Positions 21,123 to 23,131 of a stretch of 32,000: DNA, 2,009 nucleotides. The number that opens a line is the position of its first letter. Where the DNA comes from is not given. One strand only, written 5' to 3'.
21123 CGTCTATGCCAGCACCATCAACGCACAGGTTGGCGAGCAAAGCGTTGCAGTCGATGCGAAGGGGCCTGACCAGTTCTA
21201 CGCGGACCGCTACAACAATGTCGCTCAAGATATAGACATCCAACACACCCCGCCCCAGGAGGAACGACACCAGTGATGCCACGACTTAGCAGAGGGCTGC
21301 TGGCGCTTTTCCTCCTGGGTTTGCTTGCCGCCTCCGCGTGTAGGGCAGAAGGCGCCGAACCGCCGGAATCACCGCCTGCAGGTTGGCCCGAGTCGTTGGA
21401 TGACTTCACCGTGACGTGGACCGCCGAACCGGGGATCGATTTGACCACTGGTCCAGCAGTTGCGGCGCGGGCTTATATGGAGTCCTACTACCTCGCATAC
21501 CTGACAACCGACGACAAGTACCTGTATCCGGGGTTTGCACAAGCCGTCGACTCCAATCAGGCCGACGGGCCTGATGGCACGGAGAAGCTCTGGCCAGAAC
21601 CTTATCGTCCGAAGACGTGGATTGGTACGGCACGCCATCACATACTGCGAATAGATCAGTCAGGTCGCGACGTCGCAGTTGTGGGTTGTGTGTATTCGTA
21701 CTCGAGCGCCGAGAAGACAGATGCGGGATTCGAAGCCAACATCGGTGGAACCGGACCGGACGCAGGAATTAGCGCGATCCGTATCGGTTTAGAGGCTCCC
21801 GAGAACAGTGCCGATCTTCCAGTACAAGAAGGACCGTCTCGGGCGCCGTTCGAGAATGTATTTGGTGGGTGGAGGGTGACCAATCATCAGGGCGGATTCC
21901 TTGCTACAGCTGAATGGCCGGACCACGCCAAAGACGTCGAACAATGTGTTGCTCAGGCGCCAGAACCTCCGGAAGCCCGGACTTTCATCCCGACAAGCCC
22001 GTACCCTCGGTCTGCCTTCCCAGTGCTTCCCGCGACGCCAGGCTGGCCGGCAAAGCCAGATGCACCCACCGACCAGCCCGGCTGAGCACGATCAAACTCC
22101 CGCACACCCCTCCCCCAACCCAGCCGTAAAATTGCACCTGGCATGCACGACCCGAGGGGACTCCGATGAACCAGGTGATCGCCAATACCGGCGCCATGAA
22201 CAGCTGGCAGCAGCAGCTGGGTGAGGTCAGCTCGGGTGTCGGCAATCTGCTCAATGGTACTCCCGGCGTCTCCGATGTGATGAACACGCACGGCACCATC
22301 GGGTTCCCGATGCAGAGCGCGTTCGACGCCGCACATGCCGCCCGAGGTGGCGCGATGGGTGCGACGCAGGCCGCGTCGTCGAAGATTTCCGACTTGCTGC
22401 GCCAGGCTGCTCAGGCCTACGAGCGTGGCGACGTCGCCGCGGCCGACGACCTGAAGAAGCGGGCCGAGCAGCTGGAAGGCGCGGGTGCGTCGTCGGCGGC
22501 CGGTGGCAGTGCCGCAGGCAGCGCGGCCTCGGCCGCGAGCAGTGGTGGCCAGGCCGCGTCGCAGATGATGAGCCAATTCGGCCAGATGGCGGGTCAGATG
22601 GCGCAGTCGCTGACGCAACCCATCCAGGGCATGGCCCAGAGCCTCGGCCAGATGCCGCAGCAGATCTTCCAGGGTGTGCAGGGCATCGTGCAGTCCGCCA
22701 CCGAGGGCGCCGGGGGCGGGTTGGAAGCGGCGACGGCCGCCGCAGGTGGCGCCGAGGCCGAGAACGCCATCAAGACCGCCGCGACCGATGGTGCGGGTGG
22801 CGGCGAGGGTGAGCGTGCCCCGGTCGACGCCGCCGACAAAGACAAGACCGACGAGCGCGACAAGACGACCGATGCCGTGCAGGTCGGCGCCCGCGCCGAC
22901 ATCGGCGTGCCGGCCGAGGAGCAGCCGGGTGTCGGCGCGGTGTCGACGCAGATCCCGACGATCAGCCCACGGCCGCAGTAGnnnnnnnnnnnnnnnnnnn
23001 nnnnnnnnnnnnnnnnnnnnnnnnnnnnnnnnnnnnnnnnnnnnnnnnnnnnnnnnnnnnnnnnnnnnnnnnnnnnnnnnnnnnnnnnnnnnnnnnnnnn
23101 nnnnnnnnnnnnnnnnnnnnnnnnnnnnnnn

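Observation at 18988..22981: Orphan type VII (ESX)-substrate-like cassette: EspA/E-like giant protein, coupled lipoprotein, EspC-like protein, with no ESX machinery nearby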

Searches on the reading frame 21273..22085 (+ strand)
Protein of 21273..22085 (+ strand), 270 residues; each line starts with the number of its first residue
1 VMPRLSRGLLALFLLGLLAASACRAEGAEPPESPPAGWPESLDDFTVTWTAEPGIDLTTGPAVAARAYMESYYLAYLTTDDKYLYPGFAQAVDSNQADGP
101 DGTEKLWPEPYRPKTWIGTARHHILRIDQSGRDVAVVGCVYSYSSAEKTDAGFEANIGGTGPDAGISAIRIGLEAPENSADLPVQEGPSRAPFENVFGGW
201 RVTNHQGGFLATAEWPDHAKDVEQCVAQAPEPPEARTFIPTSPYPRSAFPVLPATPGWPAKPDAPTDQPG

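Call 3: search_protein_families(library=pfam, proteins=[window:21273-22085:+], max_evalue=1)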
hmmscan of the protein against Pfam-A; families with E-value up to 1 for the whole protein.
window:21273-22085:+ (270 aa): 0 families

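Call 4: search_protein_families(library=ncbifam, proteins=[window:21273-22085:+], max_evalue=1)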
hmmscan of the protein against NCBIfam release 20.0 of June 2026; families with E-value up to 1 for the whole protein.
window:21273-22085:+ (270 aa): 0 families

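Call 21: find_homologous_proteins(query=window:21273-22085:+, max_evalue=0.001)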
Query window:21273-22085:+ (270 aa): 160 proteins with E <= 0.001 among 3555 candidates; the best 120 are listed.
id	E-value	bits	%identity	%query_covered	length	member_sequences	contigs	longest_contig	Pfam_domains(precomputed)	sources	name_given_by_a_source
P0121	8.4e-182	621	100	100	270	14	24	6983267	-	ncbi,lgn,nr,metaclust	ncbi:membrane protein [Mycolicibacterium smegmatis]|nr:membrane protein [Mycolicibacterium smegmatis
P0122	1.1e-109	384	90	68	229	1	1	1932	-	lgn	-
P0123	2.2e-109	383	67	93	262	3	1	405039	-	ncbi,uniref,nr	ncbi:hypothetical protein [Mycolicibacterium smegmatis]|uniref:hypothetical protein n=1 Tax=Mycolici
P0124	8.1e-108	378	68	88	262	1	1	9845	-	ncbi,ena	-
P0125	1.6e-105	371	63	100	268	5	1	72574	-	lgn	-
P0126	1.8e-105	371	62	96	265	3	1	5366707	-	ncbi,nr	ncbi:hypothetical protein FBY28_4553 [Arthrobacter sp. SLBN-53]|nr:hypothetical protein FBY28_4553 [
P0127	2.0e-102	361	67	89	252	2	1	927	-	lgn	-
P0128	4.0e-102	360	64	86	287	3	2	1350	-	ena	-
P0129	6.2e-102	359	61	94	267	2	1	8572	-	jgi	-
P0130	1.2e-101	358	61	94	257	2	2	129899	-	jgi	jgi:hypothetical protein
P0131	5.7e-99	349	61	96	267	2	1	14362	-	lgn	-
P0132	5.9e-98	346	61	96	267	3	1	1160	-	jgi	jgi:hypothetical protein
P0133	6.9e-98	346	67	81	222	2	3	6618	-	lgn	-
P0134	2.4e-97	344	60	97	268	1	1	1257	-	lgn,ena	-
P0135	7.6e-96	339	59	97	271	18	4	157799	-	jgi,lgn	jgi:hypothetical protein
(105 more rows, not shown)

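Call 36: predict_structure(alignment_id=A2)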
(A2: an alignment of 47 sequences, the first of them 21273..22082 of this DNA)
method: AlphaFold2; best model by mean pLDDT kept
length: 270 residues; sequences in the alignment: 47
mean_pLDDT: 91.7   pTM: 0.87
mean pLDDT of the five models: 91.7, 91.3, 89.1, 88.8, 88.2
residues with pLDDT >= 90: 201; 70-90: 57; 50-70: 10; < 50: 2
segments of 3 or more residues with pLDDT < 50: none
pLDDT, mean of each block of 10 residues (from residue 1): 61 78 72 92 98 98 98 96 96 95 93 95 98 98 96 93 95 94 92 96 93 93 97 88 95 95 81
secondary structure, 60 per line:
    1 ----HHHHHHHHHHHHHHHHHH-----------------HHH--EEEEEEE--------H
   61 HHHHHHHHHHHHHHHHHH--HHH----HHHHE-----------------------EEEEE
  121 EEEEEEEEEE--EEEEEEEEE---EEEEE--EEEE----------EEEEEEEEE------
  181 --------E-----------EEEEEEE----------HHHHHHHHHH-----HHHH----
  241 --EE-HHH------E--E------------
elements in order: H5-22 E45-51 H60-78 H88-91 E116-130 E133-141 E145-149 E152-155 E166-174 E201-207 H218-227 H233-236

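Call 40: fold_search(model_id=the predicted structure, library=pdb)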
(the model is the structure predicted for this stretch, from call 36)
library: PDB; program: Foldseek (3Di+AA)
matches with E <= 10: 477; with E <= 0.001: 0
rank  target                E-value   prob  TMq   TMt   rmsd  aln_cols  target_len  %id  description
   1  3blz_A                7.5e-02  0.38  0.22  0.40   8.0       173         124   15  Crystal structure of a ntf2-like protein of unknown function (sbal_0622) from shewanella baltica os155 at 1.75 A resol (released 2007-12-25)
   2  6uxc_A                7.5e-02  0.25  0.20  0.29  13.4       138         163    9  1.65A resolution structure of the hypothetical protein CT253 from Chlamydia trachomatis (released 2020-11-11)
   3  3nv0_A                1.1e-01  0.11  0.19  0.24  15.2       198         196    9  Crystal structure and mutational analysis of the NXF2/NXT1 heterodimeric complex from caenorhabditis elegans at 1.84 A (released 2011-07-20)
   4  6jzf_B                1.4e-01  0.66  0.29  0.48   4.9       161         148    9  Structure of the intermembrane space region of PARC6 (released 2020-05-06)
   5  5ien_B                1.6e-01  0.25  0.22  0.41   8.4       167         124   13  Structure of CDL2.2, a computationally designed Vitamin-D3 binder (released 2017-03-01)
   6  9wsc                  1.9e-01  0.04  0.13  0.15  18.0       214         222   11  Crystal structure of PcNLP485 effector protein from P.capsici (released 2025-10-15)
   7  3k0z_A                2.0e-01  0.20  0.24  0.36   8.7       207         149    9  Crystal structure of Putative polyketide cyclase (NP_977253.1) from BACILLUS CEREUS ATCC 10987 at 1.91 A resolution (released 2009-11-03)
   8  3f9s_B                2.4e-01  0.15  0.22  0.35   9.8       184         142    9  Crystal structure of a putative polyketide cyclase (lferr_0659) from acidithiobacillus ferrooxidans atcc at 1.76 A res (released 2008-11-25)
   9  3hx8_A                2.6e-01  0.25  0.24  0.42   7.5       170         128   15  Crystal structure of putative ketosteroid isomerase (NP_103587.1) from Mesorhizobium loti at 1.45 A resolution (released 2009-07-07)
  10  6p44_B                2.6e-01  0.21  0.22  0.39   6.4       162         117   10  Crystal Structure of Ketosteroid Isomerase D38N mutant from Mycobacterium hassiacum (mhKSI) bound to 3,4-dinitrophenol (released 2020-05-27)
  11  3f9s_A                2.6e-01  0.10  0.20  0.29  11.2       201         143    6  Crystal structure of a putative polyketide cyclase (lferr_0659) from acidithiobacillus ferrooxidans atcc at 1.76 A res (released 2008-11-25)
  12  3bgh_B                2.7e-01  0.03  0.11  0.16  17.7       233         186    8  Crystal structure of putative neuraminyllactose-binding hemagglutinin homolog from Helicobacter pylori (released 2007-12-11)
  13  7ozs_C                2.7e-01  0.01  0.12  0.13  17.1       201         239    9  Structure of the hexameric 5S RNP from C. thermophilum (released 2022-10-12)
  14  2jq5_MODEL_1_A        2.9e-01  0.28  0.25  0.43   7.1       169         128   14  Solution structure of RPA3114, a SEC-C motif containing protein from Rhodopseudomonas palustris; Northeast Str (released 2007-06-26)
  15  5kph_MODEL_1_A        3.3e-01  0.44  0.15  0.44   9.1        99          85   11  Solution NMR Structure of Denovo Beta Sheet Design Protein, Northeast Structural Genomics Consortium (NESG) Ta (released 2016-09-28)
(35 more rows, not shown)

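Call 63: find_encoding_contigs(protein=P0123, flank=6000, max_places=3)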
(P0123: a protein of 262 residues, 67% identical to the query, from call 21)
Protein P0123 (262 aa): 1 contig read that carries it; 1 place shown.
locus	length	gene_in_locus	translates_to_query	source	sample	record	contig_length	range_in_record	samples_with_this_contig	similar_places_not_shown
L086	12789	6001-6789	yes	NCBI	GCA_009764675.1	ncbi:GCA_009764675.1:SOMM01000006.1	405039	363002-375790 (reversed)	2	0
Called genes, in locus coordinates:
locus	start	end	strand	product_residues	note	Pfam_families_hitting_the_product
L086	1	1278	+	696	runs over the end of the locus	PF13401:AAA_22 (weak)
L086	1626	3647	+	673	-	PF23275:TPR_23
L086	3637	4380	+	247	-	-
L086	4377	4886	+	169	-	-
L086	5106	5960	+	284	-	-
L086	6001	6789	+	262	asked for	-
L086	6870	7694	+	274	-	PF10824:T7SS_ESX_EspC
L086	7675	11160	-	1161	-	PF01558:POR, PF20169:DUF6537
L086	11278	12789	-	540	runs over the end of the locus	PF03193:RsgA_GTPase (faint), PF13476:AAA_23 (faint), PF00005:ABC_tran, PF02463:SMC_N (faint), PF13304:AAA_21 (faint), PF13555:AAA_29 (faint), PF13558:SbcC_Walker_B (faint), PF00005:ABC_tran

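Call 68: search_protein_families(library=pfam, proteins=[L086:3637-4380:+], max_evalue=0.01)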
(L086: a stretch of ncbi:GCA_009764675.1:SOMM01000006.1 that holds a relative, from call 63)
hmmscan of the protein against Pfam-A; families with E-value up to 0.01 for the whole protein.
L086:3637-4380:+ (247 aa): 0 families

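Call 69: search_protein_families(library=phrogs, proteins=[window:21273-22082:+], max_evalue=0.001)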
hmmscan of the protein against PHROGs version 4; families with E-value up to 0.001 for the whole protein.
window:21273-22082:+ (270 aa): 0 families

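Call 75: search_solved_structures(query=A2, max_evalue=1)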
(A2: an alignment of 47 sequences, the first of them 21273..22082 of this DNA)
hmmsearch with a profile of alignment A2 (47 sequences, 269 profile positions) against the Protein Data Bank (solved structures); distinct sequences matched with E-value up to 1: 2.
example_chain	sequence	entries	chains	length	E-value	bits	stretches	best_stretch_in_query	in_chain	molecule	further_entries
4p04_A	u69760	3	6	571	0.84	11.9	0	74-139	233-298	Arylsulfate sulfotransferase AssT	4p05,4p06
3elq_A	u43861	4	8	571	0.84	11.9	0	74-139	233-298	Arylsulfate sulfotransferase | Arylsulfate sulfotransferase AssT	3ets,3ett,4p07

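Call 96: search_protein_families(library=padloc, proteins=[window:21273-22082:+], max_evalue=0.001)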
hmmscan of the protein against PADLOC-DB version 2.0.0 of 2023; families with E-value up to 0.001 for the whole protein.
window:21273-22082:+ (270 aa): 0 families

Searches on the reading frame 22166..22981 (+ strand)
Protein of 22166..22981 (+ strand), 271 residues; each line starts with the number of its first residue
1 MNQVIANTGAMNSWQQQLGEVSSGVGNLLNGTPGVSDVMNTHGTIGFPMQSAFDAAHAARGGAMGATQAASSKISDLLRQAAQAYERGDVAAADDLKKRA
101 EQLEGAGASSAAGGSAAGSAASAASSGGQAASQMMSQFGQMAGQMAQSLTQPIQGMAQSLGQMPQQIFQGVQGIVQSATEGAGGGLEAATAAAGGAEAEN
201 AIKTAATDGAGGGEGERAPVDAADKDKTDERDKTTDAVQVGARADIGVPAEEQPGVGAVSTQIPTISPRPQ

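Call 3: search_protein_families(library=pfam, proteins=[window:22166-22981:+], max_evalue=1)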
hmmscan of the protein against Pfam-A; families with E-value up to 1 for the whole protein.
window:22166-22981:+ (271 aa): 3 families
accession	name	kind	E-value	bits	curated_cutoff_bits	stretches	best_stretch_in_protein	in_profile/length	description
PF10824.14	T7SS_ESX_EspC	-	1.6e-24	86.6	23.5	1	2-98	2-100/100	Excreted virulence factor EspC, type VII ESX diderm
PF08590.15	DUF1771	-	0.0008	20.1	28.7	1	72-103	13-44/64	Domain of unknown function (DUF1771)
PF03194.20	LUC7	-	0.21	11.8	33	1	67-104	125-162/246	LUC7 N_terminus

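Call 4: search_protein_families(library=ncbifam, proteins=[window:22166-22981:+], max_evalue=1)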
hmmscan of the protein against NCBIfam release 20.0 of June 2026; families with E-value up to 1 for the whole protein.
window:22166-22981:+ (271 aa): 0 families

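Call 45: list_cluster_members(proteins=[P0002, L001:10256-11074:+, window:22166-22981:+, P0001, P0121])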
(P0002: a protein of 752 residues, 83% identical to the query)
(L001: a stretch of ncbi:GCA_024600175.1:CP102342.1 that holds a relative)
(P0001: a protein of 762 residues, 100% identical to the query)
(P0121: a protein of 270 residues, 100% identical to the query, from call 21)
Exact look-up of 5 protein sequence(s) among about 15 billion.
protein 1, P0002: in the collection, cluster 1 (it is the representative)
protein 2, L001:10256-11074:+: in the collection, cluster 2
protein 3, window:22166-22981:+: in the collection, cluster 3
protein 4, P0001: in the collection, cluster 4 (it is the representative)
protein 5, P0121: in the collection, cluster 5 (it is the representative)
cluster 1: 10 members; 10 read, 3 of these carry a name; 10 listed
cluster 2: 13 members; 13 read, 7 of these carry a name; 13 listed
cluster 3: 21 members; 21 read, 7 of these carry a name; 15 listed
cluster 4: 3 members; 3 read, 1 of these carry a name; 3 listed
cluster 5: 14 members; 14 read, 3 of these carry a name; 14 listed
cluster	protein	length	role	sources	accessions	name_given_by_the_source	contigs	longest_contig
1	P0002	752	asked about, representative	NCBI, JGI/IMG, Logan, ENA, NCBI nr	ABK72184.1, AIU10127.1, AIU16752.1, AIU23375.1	TPR repeat region-containing protein [Mycolicibacterium smegmatis] | EspA/EspE family type VII secretion system effector [Mycolicibacterium smegmatis]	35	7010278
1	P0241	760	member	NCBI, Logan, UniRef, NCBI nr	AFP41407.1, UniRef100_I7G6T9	hypothetical protein MSMEI_4963 [Mycolicibacterium smegmatis MC2 155] | Uncharacterized protein n=3 Tax=Mycolicibacterium smegmatis TaxID=1772 RepID=I7G6T9_MYCS2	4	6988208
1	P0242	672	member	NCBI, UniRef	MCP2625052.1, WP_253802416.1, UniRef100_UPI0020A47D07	hypothetical protein NLB33_19580, partial [Mycolicibacterium smegmatis] | TPR repeat region-containing protein n=1 Tax=Mycolicibacterium smegmatis TaxID=1772 ...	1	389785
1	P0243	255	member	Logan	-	-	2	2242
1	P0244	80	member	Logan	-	-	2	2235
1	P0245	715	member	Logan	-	-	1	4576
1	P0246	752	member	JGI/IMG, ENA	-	-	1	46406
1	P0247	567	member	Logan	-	-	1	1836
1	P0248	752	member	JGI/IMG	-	-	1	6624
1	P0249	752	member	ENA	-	-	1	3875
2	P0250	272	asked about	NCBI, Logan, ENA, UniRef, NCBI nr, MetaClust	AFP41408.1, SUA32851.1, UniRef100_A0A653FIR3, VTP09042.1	Conserved hypothetical membrane protein [Mycolicibacterium smegmatis MC2 155] | Uncharacterized protein n=3 Tax=Mycolicibacterium smegmatis TaxID=1772 ... | status=active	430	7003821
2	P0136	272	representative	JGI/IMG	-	-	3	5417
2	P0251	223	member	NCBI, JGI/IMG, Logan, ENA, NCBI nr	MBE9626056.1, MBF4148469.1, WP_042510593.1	hypothetical protein [Mycolicibacterium smegmatis]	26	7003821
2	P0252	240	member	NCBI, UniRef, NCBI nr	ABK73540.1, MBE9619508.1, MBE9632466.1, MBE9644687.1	hypothetical protein [Mycolicibacterium smegmatis] | Uncharacterized protein n=1 Tax=Mycolicibacterium smegmatis (strain ATCC 700084 / ...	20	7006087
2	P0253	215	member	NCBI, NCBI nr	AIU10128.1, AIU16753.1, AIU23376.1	membrane protein [Mycolicibacterium smegmatis] | membrane protein [Mycolicibacterium smegmatis MC2 155]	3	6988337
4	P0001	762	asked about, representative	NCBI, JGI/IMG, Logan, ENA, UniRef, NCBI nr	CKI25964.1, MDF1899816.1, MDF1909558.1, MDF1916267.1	hypothetical protein LTT02_27805 [Mycolicibacterium smegmatis] | TPR repeat region-containing protein n=1 Tax=Mycolicibacterium smegmatis TaxID=1772 ... | EspA/EspE family type VII secretion system effector [Mycolicibacterium smegmatis]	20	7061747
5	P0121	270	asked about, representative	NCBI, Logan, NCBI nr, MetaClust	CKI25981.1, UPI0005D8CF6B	membrane protein [Mycolicibacterium smegmatis] | status=active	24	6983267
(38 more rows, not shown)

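Call 69: search_protein_families(library=phrogs, proteins=[window:22166-22978:+], max_evalue=0.001)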
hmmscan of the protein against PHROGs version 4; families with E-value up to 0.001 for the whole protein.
window:22166-22978:+ (271 aa): 0 families

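Call 77: search_solved_structures(query=window:22166-22978:+, max_evalue=1)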
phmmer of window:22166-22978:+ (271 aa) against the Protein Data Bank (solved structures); distinct sequences matched with E-value up to 1: 4.
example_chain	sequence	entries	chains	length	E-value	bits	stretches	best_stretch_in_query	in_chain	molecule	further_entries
7tbi_N1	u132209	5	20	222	0.014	18.7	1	15-189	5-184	Nup57 | NUP58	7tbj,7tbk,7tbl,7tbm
7wnn_B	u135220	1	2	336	0.2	14.9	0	133-177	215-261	3-hydroxyisobutyrate dehydrogenase-like beta-hydroxyacid dehydrogenase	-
27il_B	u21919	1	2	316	0.42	13.9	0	131-171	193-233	3-hydroxyisobutyrate dehydrogenase-like beta-hydroxyacid dehydrogenase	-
4k3w_A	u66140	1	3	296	0.94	12.8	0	94-151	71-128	Enoyl-CoA hydratase/isomerase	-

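Call 96: search_protein_families(library=padloc, proteins=[window:22166-22978:+], max_evalue=0.001)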
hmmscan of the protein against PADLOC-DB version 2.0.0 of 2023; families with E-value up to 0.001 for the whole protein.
window:22166-22978:+ (271 aa): 0 families
